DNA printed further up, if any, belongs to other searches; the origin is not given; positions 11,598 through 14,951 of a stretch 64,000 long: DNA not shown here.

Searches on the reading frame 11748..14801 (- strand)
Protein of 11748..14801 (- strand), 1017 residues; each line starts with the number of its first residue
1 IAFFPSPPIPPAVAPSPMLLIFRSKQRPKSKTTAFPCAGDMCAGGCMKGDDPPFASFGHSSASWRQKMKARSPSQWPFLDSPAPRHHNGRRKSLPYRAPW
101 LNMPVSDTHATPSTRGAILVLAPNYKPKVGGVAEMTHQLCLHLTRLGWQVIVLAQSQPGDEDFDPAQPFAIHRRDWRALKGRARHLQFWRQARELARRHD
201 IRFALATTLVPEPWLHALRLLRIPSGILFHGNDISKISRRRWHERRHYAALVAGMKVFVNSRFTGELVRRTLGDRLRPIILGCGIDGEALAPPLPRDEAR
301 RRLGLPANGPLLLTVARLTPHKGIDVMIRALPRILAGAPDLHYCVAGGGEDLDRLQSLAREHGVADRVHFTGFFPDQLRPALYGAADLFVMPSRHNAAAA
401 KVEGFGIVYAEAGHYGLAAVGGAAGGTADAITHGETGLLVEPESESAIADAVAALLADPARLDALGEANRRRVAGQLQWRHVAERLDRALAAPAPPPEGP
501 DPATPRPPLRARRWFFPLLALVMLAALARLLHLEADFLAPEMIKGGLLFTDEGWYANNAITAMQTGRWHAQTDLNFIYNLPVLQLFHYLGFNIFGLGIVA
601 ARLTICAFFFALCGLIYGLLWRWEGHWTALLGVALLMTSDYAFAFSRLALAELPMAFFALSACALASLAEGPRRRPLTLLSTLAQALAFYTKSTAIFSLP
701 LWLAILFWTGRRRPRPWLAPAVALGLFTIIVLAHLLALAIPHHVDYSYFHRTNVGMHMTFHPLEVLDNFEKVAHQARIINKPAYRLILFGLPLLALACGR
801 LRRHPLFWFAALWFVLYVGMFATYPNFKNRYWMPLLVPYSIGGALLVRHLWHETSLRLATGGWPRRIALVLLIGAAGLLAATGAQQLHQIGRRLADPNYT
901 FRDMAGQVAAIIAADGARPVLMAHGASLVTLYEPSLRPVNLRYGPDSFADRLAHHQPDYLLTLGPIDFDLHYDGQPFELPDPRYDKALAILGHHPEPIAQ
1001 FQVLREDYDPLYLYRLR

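Call 102: search_protein_families(library=pfam, proteins=[window:11748-14801:-], max_evalue=0.0001)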
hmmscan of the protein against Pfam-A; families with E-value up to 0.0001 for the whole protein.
window:11748-14801:- (1017 aa): 6 families
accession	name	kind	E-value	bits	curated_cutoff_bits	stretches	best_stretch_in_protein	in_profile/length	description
PF00534.26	Glycos_transf_1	-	1.6e-40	138.9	26.4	1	296-471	2-171/172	Glycosyl transferases group 1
PF13692.12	Glyco_trans_1_4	-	7.2e-32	111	27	1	310-458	2-142/142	Glycosyl transferases group 1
PF13439.12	Glyco_transf_4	-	6.8e-14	52.7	28.5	1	129-286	1-167/170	Glycosyltransferase Family 4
PF20706.3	GT4-conflict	-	1.3e-10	41.3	26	1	300-486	193-385/385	Family 4 Glycosyltransferase in conflict systems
PF13231.12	PMT_2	-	1.6e-06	28.9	26.1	1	581-728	4-149/160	Dolichyl-phosphate-mannose-protein mannosyltransferase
PF13579.12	Glyco_trans_4_4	-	6.5e-05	23.8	29.7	1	130-276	1-150/158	Glycosyl transferase 4-like domain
